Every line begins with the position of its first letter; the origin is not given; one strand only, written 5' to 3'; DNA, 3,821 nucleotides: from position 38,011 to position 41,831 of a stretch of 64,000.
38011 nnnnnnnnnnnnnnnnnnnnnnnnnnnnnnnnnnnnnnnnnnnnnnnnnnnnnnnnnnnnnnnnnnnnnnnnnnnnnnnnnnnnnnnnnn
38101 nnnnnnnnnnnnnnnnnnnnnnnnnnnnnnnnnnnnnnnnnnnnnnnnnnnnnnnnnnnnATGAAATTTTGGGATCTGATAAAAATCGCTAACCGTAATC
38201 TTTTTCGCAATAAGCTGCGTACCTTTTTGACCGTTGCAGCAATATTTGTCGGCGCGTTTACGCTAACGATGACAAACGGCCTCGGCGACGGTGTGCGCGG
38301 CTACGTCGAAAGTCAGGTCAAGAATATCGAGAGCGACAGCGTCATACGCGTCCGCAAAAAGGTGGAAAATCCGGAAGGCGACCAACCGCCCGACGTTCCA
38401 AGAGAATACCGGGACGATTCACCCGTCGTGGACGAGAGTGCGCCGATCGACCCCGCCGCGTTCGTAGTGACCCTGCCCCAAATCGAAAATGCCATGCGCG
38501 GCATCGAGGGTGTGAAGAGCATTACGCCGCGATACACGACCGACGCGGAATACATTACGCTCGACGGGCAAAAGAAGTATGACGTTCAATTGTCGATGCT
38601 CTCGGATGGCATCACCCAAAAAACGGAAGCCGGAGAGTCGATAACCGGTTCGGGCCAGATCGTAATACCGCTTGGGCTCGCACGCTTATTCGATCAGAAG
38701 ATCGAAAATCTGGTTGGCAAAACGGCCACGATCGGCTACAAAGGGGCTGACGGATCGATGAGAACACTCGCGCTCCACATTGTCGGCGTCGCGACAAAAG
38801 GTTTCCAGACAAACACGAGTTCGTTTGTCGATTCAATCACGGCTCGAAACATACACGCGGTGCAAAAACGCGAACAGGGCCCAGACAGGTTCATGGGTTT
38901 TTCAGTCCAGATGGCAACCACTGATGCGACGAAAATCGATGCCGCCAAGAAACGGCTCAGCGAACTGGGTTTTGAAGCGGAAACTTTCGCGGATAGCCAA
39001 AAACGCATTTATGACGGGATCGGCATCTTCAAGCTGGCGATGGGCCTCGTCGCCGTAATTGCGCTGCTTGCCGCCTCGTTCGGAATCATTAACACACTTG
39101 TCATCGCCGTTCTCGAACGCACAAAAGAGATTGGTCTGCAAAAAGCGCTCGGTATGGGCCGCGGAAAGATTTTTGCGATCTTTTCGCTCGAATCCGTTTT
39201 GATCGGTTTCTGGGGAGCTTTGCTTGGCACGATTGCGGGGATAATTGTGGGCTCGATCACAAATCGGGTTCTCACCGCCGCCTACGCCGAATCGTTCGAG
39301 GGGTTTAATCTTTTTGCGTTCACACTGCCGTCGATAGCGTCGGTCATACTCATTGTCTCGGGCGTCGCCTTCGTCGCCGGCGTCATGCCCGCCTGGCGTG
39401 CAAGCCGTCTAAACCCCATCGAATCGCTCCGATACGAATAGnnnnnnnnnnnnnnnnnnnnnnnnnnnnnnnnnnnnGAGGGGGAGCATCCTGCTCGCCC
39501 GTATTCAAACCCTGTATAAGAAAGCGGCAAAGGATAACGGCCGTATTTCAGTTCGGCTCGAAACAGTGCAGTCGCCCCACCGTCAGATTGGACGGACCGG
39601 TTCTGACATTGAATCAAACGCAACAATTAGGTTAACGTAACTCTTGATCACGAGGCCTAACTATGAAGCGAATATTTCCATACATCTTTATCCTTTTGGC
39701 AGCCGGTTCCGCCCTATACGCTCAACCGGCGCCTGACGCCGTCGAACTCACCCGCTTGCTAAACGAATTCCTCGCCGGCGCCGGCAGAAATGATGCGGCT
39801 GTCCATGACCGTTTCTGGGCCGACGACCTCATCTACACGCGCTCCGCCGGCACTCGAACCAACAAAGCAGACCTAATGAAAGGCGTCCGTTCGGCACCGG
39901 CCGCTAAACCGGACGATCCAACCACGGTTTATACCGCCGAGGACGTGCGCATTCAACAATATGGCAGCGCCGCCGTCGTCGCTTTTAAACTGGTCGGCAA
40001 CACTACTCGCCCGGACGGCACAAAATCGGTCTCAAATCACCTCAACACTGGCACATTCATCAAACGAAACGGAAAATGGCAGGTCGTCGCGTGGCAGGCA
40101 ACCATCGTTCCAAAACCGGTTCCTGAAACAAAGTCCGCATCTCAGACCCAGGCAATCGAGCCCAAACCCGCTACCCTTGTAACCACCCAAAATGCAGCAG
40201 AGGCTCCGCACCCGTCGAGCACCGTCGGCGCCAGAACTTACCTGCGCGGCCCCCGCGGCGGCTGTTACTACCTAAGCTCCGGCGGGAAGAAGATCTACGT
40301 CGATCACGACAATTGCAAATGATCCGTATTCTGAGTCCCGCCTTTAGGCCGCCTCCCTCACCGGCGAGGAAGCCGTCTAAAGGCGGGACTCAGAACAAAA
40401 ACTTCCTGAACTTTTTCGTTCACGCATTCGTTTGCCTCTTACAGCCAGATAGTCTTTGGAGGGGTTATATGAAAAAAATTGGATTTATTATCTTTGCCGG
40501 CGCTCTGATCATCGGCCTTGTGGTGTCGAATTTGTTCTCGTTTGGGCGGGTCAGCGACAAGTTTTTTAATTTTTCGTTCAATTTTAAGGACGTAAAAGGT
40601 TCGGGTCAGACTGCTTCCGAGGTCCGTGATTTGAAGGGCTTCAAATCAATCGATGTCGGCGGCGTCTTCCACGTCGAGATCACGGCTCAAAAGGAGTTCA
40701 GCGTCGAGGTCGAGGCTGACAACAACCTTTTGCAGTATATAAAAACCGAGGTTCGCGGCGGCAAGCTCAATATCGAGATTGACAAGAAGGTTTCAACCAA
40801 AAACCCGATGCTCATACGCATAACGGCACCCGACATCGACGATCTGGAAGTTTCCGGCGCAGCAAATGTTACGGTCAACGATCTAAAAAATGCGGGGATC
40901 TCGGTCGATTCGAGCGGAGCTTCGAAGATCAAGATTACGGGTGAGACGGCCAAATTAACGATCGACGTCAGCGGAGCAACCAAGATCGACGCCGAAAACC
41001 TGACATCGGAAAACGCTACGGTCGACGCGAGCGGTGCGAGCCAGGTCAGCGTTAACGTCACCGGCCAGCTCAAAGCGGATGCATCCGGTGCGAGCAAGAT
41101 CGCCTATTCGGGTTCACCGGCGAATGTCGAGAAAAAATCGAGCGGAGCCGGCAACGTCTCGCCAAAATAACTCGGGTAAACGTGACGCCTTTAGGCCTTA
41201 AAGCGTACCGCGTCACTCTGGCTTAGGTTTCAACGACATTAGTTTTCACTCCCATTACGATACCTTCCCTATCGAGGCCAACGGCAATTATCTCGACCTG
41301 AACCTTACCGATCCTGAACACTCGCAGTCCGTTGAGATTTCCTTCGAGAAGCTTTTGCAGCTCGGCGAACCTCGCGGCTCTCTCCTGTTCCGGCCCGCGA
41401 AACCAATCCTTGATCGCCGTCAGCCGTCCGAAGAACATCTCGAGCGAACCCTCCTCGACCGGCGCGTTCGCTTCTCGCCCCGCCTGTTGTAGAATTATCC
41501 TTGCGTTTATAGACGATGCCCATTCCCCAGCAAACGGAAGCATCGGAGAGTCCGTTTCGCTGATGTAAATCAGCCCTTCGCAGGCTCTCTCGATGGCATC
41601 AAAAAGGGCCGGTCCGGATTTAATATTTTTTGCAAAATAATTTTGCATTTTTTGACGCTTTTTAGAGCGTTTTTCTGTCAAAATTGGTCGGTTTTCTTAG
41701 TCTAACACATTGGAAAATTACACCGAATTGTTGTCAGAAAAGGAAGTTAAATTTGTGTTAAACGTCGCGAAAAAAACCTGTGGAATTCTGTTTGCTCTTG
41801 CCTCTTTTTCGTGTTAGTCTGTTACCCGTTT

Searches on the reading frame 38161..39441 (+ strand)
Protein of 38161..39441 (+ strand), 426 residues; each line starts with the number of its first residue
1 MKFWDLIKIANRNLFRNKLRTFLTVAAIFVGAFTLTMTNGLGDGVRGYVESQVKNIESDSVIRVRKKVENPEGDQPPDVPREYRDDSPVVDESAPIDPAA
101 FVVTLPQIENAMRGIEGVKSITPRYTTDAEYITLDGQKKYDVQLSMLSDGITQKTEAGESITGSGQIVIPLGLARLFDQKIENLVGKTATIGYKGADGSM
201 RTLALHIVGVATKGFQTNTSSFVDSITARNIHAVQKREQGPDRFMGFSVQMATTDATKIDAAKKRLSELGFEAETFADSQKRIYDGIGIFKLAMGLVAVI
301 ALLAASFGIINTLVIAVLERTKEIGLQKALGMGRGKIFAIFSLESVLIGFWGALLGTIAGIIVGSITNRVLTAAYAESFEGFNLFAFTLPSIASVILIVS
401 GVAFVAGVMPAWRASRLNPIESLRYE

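Call 3: search_protein_families(library=pfam, proteins=[window:38161-39441:+], max_evalue=0.01)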
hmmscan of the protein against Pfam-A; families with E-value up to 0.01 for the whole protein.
window:38161-39441:+ (426 aa): 2 families
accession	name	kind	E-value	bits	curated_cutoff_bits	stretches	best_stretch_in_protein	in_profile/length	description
PF02687.27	FtsX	-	9.1e-17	61.7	25.5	1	296-419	2-120/120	FtsX-like permease C-terminal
PF12704.14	MacB_PCD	-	1.6e-12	48.6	27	1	21-268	1-206/207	MacB-like periplasmic core domain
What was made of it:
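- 38161..39441 (+): Type VII (MacB/FtsX-type) permease: four TM segments and an external MacB_PCD domain of about 255 aa. Pfam MacB_PCD and FtsX (call 3).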

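Call 4: search_protein_families(library=ncbifam, proteins=[window:38161-39441:+], max_evalue=0.01)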
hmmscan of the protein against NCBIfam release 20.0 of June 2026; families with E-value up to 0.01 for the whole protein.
window:38161-39441:+ (426 aa): 9 families
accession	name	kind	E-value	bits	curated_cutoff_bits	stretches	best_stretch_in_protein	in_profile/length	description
TIGR02212.1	lolCE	equivalog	1.2e-24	87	362.45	1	150-426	128-411/411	lipoprotein-releasing ABC transporter permease subunit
TIGR03434.1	ADOP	subfamily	8.7e-23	80.3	622.3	1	173-426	568-803/803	ADOP family duplicated permease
NF007826.0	PRK10535.1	equivalog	7.2e-18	64.2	966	1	290-424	521-646/648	macrolide ABC transporter ATP-binding protein/permease MacB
NF008076.0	PRK10814.1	exception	5.1e-15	55.4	473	1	270-426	243-399/399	lipoprotein-releasing ABC transporter permease subunit LolC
NF008357.0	PRK11146.1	exception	2.7e-13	49.5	439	1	139-421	121-409/414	lipoprotein-releasing ABC transporter permease subunit LolE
TIGR02213.1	lolE_release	exception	2.3e-11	43.2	540.35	1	143-422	122-407/411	lipoprotein-releasing ABC transporter permease subunit LolE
NF038347.1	FtsX_Gpos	exception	2.3e-10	40.3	225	1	248-408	125-284/296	permease-like cell division protein FtsX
NF038346.1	FtsX_actino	exception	4.1e-07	29.7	250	1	281-412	170-299/308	permease-like cell division protein FtsX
TIGR00439.2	FtsX_Gneg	equivalog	5.9e-06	25.7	255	1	255-408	129-284/292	permease-like cell division protein FtsX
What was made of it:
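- On FtsEX: FtsX 26-40 bits against 225-255 (call 4).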

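Call 15: find_related_loci(query=window:38161-39441:+, collection=genome_contigs, flank=8000)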
Query window:38161-39441:+ (426 aa) in genome_contigs; peptide patterns used: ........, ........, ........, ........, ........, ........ (x = any residue, [..] = any of these).
97 stretches matched a pattern; 26 encode a relative of the query (tblastn E <= 1e-3); 26 distinct loci.
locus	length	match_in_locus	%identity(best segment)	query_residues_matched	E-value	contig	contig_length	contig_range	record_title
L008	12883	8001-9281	80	1-426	0e+0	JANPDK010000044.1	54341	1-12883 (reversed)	MAG: Acidobacteriota bacterium isolate VAR_78_metabat_396_sub VAR_78_k141_1863916, whole genome shotgun sequence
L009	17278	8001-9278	71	1-426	0e+0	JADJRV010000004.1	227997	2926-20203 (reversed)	MAG: Chloracidobacterium sp. isolate Hade_18-Q3-R52-61_BATAC.229 tig00009796-10-2306450, whole genome shotgun sequence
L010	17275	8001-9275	70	1-426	0e+0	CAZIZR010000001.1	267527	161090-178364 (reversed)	MAG TPA_asm: uncultured Chloracidobacterium sp. isolate SRP189682_co1_41 genome assembly, contig: NODE_13_length_267527_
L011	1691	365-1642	70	1-426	0e+0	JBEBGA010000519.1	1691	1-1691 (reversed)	MAG: Pyrinomonadaceae bacterium isolate ASF_10 NODE_89722_length_1691_cov_2.456658, whole genome shotgun sequence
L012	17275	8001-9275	70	1-426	0e+0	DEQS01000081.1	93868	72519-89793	MAG TPA_asm: Chloracidobacterium sp. UBA3360 UBA3360_contig_481, whole genome shotgun sequence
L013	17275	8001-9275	70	1-426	0e+0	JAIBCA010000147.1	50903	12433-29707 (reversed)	MAG: Pyrinomonadaceae bacterium isolate SSF22 NODE_12033_length_50903_cov_71.932015, whole genome shotgun sequence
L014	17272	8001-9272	68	1-426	0e+0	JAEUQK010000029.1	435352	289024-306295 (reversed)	MAG: Blastocatellia bacterium isolate new MAG-249 k141_2532944, whole genome shotgun sequence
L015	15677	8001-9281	69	1-426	0e+0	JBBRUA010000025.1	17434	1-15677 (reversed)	MAG: Pyrinomonadales bacterium isolate La3_concoct.064 La3_concoct.064_K_2675682_L_17434_cov_53.9662, whole genome shotg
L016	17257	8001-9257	71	1-426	0e+0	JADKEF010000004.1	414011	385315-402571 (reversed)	MAG: Acidobacteria bacterium isolate OdNW_18-Q3-R42-56_MAXAC.155 tig00002106-10-4134160, whole genome shotgun sequence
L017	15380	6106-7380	70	1-426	0e+0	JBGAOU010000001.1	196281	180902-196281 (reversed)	MAG: Pyrinomonadaceae bacterium isolate MAG_MBR_H10.104 MBRH10-104_opera_contig_300, whole genome shotgun sequence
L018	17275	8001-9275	70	1-426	0e+0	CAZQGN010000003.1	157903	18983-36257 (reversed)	MAG TPA_asm: uncultured Chloracidobacterium sp. isolate SRP257259_co1_251 genome assembly, contig: NODE_77_length_157903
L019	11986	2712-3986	69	1-426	0e+0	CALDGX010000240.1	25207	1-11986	MAG TPA_asm: uncultured Chloracidobacterium sp. isolate SRR5576004_bin.87_CONCOCT_v1.1_MAG genome assembly, contig: ERZ7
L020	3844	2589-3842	67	1-420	0e+0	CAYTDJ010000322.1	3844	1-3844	MAG TPA_asm: uncultured Chloracidobacterium sp. isolate SRP173033_co2_79 genome assembly, contig: NODE_20682_length_3844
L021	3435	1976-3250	66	1-426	0e+0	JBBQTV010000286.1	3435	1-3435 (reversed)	MAG: Pyrinomonadales bacterium isolate Co_metawrap_1861 Cmw_1861_k141_12889490_length_3435_cov_6.0000, whole genome shot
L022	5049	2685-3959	67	1-426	0e+0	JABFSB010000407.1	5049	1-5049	MAG: Acidobacteria bacterium isolate S-RSF-IL-10 seq_7619, whole genome shotgun sequence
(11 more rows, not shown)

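Call 30: search_solved_structures(query=window:38161-39441:+, max_evalue=0.01)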
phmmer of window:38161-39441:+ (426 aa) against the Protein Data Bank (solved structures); distinct sequences matched with E-value up to 0.01: 16.
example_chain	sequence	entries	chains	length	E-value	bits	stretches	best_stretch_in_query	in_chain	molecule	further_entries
9o9x_C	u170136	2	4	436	2.6e-20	76.3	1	288-426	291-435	ABC transporter permease YtrF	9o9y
5xu1_M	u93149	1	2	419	2.8e-17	66.3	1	287-426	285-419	ABC transporter permeae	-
5lil_A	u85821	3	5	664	7.5e-15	58.3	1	280-425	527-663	Macrolide export ATP-binding/permease protein MacB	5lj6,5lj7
7arh_C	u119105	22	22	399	3.8e-14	56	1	255-426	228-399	Lipoprotein-releasing ABC transporter permease subunit LolC | Lipo-releasing system transmembrane protein lolC | Lipoprotein-releasing system transmembrane prot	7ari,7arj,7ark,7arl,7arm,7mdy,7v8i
9w37_A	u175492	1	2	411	3.9e-14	55.9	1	270-426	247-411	LolF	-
5nik_J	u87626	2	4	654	1e-13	54.5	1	290-424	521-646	Macrolide export ATP-binding/permease protein MacB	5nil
9w35_A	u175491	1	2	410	2.1e-13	53.5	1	270-425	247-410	LolF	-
5gko_A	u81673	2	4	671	2.4e-13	53.4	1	289-424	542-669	Macrolide export ATP-binding/permease protein MacB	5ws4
9w2w_A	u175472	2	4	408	9.9e-12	48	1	270-423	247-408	LolF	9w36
7mdx_A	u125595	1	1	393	2.7e-11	46.6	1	255-421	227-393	Lipoprotein-releasing system transmembrane protein LolC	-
7arh_E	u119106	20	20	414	1.9e-08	37.2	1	280-371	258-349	Lipoprotein-releasing system transmembrane protein LolE | Lipoprotein transporter subunit LolE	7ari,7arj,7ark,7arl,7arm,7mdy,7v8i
7mdx_B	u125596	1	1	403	2.3e-08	37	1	279-368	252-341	Lipoprotein-releasing system transmembrane protein LolE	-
9rli_E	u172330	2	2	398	6.8e-08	35.4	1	281-371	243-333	Lipoprotein-releasing system transmembrane protein LolE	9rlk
7tcg_A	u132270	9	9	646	0.00036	23.1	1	294-373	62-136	Bacitracin export permease protein BceB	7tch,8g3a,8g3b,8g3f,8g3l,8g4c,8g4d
8hd0_C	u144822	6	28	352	0.0015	21.1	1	288-412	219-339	Cell division protein FtsX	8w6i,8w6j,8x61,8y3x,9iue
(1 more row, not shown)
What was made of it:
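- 38161..39441 (+): Nearest PDB relatives are YtrF, Spr0695, MacB, LolC and LolF (call 30).
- The permease's nearest solved relatives include the S. pneumoniae ABC transporter Spr0694-0695 (5xu1) and MacB (call 30).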

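Call 44: search_protein_families(library=padloc, proteins=[window:38161-39441:+], max_evalue=0.001)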
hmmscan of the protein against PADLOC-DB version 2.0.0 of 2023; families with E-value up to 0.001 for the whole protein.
window:38161-39441:+ (426 aa): 2 families
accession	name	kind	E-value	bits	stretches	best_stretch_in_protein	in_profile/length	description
PDLC01991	CARF_m8--CARF_LolE_TM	-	1.3e-10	38.1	1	295-417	437-550/810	-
PDLC01990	CARF_m8--CARF_Beta-galactosidase_LolE_TM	-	7.5e-07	24.8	1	287-418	1405-1529/1791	-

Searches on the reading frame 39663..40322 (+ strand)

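Call 3: search_protein_families(library=pfam, proteins=[window:39663-40322:+], max_evalue=0.01)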
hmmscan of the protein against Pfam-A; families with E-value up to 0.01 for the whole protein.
window:39663-40322:+ (219 aa): 3 families
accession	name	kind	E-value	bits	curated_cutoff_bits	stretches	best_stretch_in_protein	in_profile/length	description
PF14534.12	DUF4440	-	5e-12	46.6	25.2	1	30-141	2-107/107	Domain of unknown function (DUF4440)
PF13474.12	SnoaL_3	-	2.8e-06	28.1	22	1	32-146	4-116/121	SnoaL-like domain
PF12680.13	SnoaL_2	-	0.00042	21.3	27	1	35-139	3-99/102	SnoaL-like domain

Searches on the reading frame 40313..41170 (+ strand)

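Call 3: search_protein_families(library=pfam, proteins=[window:40313-41170:+], max_evalue=0.01)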
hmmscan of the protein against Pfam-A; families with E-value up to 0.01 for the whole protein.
window:40313-41170:+ (285 aa): 1 family
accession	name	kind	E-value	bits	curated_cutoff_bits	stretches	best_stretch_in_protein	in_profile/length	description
PF10988.14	DUF2807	-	9.5e-35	120.4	24.2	1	110-269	2-181/181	Putative auto-transporter adhesin, head GIN domain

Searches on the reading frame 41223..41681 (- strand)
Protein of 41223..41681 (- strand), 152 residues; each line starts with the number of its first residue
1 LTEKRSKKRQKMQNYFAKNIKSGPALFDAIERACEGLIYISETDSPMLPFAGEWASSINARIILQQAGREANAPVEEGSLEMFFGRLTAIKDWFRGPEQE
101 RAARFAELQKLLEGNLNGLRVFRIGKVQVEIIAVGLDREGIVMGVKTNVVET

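Call 3: search_protein_families(library=pfam, proteins=[window:41223-41681:-], max_evalue=0.01)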
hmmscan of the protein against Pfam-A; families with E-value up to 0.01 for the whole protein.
window:41223-41681:- (152 aa): 2 families
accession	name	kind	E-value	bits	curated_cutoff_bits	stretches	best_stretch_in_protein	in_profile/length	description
PF07924.16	NuiA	-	8.6e-29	100.9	22.1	1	27-152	4-130/130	Nuclease A inhibitor-like protein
PF23151.1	NuiA_2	-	0.0012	19.4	27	0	5-55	21-71/154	NuiA-like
